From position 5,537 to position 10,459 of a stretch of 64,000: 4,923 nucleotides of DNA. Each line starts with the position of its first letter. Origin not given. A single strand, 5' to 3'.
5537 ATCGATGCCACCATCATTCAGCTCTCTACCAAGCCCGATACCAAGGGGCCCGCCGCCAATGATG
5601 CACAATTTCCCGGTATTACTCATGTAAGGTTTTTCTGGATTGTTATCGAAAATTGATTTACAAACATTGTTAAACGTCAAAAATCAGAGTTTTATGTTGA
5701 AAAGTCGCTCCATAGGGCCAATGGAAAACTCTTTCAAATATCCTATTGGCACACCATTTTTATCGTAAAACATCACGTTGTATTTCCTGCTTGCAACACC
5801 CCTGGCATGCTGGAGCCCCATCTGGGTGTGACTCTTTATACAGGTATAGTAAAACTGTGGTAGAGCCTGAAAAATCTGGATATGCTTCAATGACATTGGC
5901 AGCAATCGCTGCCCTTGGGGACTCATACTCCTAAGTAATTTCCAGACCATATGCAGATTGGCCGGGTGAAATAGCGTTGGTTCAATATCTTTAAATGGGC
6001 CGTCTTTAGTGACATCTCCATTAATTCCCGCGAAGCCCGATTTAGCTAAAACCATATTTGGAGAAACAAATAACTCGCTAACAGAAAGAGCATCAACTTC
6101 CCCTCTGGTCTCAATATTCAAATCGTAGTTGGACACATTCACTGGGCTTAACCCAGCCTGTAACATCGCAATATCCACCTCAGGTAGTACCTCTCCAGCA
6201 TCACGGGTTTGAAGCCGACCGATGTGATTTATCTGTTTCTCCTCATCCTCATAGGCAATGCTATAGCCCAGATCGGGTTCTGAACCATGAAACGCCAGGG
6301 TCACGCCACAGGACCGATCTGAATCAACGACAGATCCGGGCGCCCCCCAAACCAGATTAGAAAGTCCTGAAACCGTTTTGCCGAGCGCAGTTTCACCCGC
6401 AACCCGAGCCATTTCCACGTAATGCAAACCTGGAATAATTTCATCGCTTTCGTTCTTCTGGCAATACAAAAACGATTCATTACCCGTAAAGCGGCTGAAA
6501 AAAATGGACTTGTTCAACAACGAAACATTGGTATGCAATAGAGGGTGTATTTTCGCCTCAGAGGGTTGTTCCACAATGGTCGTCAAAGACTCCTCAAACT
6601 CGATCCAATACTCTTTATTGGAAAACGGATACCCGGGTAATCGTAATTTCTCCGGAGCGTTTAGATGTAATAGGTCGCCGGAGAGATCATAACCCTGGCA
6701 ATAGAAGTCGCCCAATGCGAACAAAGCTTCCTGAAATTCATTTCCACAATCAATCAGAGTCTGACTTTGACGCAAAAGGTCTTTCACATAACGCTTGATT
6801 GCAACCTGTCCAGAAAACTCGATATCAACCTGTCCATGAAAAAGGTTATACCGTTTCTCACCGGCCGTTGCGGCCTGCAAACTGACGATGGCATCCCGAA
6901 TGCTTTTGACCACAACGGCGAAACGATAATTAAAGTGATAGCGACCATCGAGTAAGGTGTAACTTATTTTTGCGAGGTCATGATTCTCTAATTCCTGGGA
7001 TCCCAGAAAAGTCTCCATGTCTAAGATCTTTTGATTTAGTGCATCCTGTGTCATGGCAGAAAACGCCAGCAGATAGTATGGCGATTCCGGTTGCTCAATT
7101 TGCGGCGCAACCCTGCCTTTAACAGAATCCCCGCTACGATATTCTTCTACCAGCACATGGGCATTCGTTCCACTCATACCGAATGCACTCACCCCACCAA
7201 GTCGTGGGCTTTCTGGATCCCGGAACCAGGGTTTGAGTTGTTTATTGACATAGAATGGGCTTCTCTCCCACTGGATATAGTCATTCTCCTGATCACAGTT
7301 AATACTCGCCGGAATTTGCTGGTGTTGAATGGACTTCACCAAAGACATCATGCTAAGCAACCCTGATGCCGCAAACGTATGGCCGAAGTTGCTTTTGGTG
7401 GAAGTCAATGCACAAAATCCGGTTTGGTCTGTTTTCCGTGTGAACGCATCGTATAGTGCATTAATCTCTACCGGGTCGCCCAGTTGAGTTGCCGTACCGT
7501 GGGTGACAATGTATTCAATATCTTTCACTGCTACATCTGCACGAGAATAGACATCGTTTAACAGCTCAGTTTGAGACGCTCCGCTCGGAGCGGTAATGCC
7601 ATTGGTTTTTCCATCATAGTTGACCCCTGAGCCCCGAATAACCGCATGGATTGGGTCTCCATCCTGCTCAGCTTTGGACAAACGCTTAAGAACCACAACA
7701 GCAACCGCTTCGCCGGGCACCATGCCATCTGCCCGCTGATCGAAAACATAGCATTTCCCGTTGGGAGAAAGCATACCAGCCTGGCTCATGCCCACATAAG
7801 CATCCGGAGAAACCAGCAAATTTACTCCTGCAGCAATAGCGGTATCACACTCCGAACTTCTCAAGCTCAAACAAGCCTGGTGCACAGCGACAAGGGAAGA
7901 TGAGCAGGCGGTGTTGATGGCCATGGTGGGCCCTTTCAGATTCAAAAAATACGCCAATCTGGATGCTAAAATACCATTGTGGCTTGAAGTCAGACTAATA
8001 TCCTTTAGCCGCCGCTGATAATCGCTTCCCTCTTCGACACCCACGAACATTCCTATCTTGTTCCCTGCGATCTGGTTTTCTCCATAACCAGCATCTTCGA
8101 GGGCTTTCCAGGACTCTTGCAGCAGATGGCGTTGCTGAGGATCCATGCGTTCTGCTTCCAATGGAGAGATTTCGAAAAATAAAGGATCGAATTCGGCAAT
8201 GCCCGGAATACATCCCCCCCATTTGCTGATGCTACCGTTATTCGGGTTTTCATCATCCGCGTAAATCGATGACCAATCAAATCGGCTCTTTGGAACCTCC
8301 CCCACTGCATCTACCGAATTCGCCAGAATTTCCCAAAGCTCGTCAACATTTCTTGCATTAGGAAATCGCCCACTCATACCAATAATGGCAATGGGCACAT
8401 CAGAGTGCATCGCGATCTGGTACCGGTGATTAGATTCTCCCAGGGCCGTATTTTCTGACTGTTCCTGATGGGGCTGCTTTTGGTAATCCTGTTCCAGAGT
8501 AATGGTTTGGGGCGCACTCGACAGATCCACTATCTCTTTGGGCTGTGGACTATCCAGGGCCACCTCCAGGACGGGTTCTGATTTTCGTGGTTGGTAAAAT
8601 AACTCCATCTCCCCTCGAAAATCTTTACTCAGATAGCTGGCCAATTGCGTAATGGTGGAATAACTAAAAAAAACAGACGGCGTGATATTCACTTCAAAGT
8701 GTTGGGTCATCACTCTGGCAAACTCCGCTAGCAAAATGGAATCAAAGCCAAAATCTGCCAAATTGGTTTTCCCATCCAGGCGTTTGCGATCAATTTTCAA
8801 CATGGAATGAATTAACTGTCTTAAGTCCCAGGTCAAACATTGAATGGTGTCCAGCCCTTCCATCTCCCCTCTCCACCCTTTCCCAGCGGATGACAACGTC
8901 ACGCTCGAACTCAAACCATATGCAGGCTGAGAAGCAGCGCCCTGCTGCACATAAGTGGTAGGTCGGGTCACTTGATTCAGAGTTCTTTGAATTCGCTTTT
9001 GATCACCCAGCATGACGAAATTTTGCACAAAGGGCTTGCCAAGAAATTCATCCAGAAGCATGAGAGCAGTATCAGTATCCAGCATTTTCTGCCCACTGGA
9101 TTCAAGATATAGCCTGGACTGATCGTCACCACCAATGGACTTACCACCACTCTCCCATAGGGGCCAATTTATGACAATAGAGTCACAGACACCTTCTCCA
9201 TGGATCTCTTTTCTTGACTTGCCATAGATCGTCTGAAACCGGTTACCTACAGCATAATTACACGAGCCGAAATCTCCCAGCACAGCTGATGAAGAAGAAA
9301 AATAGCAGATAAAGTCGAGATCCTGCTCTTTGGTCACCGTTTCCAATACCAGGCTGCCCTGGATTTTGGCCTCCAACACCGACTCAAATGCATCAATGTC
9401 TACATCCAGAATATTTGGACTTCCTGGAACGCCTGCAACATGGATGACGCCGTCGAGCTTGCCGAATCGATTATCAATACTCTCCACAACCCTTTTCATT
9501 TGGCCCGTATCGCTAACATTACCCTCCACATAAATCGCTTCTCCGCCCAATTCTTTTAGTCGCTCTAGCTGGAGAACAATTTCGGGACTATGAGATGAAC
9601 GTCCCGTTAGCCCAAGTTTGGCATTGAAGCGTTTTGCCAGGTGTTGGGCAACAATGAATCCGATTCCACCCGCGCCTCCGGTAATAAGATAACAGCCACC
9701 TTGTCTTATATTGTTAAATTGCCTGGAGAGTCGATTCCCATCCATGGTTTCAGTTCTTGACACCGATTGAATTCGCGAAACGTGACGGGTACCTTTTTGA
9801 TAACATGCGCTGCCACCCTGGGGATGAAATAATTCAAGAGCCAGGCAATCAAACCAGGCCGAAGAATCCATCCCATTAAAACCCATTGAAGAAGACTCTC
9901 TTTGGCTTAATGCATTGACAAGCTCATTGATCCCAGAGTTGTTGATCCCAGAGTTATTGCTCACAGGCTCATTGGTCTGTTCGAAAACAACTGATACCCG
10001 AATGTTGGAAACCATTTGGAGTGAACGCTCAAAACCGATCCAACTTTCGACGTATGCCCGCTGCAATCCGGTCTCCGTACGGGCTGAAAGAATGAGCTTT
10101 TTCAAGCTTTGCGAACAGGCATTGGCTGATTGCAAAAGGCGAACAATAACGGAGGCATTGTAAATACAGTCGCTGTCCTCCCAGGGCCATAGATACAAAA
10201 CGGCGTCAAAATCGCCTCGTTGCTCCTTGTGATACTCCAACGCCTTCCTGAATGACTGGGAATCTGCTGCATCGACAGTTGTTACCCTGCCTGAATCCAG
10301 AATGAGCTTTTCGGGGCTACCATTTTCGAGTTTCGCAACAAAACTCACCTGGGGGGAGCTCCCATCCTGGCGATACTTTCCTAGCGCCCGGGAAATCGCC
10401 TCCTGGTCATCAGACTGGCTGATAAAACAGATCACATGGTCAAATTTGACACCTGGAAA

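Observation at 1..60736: Contiguous pederin/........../onnamide-type trans-AT PKS-NRPS assembly line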

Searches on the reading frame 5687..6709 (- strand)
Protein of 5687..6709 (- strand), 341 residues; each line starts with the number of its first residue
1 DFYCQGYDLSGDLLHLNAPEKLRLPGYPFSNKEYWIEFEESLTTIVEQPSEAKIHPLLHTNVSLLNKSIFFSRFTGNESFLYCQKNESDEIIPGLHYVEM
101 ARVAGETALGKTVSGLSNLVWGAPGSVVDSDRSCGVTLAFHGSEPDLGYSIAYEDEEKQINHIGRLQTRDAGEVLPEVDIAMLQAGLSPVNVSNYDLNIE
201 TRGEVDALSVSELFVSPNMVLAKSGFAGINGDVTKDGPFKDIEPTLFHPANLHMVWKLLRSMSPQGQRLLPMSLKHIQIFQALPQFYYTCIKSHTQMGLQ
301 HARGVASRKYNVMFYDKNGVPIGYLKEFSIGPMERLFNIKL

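Call 28: search_protein_families(library=pfam, proteins=[window:5687-6709:-], max_evalue=10)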
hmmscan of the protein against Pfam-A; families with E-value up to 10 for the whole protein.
window:5687-6709:- (341 aa): 1 family
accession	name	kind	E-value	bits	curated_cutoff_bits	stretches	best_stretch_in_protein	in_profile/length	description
PF21089.3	PKS_DH_N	-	7.9e-12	45.5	27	1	55-138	1-88/103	Polyketide synthase dehydratase domain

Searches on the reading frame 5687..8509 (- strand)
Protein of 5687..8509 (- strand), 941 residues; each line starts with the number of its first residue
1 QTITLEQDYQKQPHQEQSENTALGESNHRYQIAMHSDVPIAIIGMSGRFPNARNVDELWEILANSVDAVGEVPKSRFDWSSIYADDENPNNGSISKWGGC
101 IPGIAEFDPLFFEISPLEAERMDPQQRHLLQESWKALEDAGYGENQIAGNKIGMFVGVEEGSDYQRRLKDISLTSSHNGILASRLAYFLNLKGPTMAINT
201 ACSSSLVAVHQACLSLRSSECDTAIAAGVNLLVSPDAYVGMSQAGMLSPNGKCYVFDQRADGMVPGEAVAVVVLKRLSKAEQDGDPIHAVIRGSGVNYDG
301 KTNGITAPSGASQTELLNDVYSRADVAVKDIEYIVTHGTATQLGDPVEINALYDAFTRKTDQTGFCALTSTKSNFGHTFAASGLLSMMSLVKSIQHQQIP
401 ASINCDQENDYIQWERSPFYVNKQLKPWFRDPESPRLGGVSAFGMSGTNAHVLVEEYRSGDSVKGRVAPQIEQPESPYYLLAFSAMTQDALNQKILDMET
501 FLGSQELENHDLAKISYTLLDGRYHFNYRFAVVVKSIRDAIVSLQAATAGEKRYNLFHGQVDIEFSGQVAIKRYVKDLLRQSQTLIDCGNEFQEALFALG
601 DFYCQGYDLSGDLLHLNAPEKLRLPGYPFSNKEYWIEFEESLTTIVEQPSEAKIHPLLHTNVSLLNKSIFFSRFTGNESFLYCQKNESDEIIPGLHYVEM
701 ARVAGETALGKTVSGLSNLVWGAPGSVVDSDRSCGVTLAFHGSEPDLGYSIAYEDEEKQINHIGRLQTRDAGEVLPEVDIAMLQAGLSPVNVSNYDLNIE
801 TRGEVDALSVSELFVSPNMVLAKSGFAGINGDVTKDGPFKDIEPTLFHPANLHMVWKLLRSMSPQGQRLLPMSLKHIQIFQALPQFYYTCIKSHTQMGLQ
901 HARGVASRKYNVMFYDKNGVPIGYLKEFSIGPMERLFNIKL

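Call 10: search_protein_families(library=pfam, proteins=[window:5687-8509:-], max_evalue=0.01)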
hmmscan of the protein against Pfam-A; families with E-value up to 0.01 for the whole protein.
window:5687-8509:- (941 aa): 7 families
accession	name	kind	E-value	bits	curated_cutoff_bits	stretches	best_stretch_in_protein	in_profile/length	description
PF00109.32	ketoacyl-synt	-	9.1e-83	278.2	20.8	1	39-280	3-252/252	Beta-ketoacyl synthase, N-terminal domain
PF02801.28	Ketoacyl-synt_C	-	1.5e-36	125.4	20.8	1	288-405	1-118/119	Beta-ketoacyl synthase, C-terminal domain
PF22621.2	CurL-like_PKS_C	-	1.4e-13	51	27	1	479-544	1-64/64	CurL-like, PKS C-terminal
PF22336.2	RhiE-like_linker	-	2.1e-13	50.5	27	1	483-550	2-66/67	RhiE-like, KS-MAT linker domain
PF21089.3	PKS_DH_N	-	3.4e-11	43.4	27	1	655-737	1-87/103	Polyketide synthase dehydratase domain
PF16197.11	KAsynt_C_assoc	-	2.5e-08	34.8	33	1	409-506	2-88/111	Ketoacyl-synthetase C-terminal extension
PF00108.29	Thiolase_N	-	0.00013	21.8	26.4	1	192-232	75-115/260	Thiolase, N-terminal domain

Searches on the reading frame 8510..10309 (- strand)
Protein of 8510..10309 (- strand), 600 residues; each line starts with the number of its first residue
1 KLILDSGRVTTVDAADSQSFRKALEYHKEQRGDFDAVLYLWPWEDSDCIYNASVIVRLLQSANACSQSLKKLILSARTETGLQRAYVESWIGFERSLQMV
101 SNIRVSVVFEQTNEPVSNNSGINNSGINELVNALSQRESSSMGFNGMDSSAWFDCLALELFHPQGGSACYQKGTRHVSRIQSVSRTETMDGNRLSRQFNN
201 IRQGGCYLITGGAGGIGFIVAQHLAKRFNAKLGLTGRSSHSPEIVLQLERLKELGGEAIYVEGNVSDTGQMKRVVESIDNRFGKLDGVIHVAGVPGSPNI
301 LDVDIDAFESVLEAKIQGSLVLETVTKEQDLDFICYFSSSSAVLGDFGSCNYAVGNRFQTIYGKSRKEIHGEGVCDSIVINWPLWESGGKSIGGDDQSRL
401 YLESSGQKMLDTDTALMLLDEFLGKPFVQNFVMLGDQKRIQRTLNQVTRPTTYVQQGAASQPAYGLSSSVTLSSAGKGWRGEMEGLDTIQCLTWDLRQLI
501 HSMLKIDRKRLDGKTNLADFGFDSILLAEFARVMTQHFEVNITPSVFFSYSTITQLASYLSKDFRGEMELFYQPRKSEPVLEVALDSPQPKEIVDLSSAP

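Call 10: search_protein_families(library=pfam, proteins=[window:8510-10309:-], max_evalue=0.01)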
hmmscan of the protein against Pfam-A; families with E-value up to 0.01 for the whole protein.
window:8510-10309:- (600 aa): 7 families
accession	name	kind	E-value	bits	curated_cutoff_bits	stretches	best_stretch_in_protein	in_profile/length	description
PF08659.16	KR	-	5.2e-39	134.5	22.6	1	205-386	1-179/180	KR domain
PF00106.31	adh_short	-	4.7e-16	59.3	26.6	1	208-321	4-114/195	short chain dehydrogenase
PF00550.31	PP-binding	-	6e-15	55.7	20.8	1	496-560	3-67/67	Phosphopantetheine attachment site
PF13561.12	adh_short_C2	-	5.7e-12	46.2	27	1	213-319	3-108/236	Enoyl-(Acyl carrier protein) reductase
PF16363.11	GDP_Man_Dehyd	-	6.5e-06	26.3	27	1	208-348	1-137/332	GDP-mannose 4,6 dehydratase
PF23297.2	ACP_SdgA_C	-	5e-05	23.7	27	1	499-564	18-83/95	Highly reducing polyketide synthase sdgA, C-terminal ACP domain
PF01370.27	Epimerase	-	5.2e-05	23.2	20.9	1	208-348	2-123/240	NAD dependent epimerase/dehydratase family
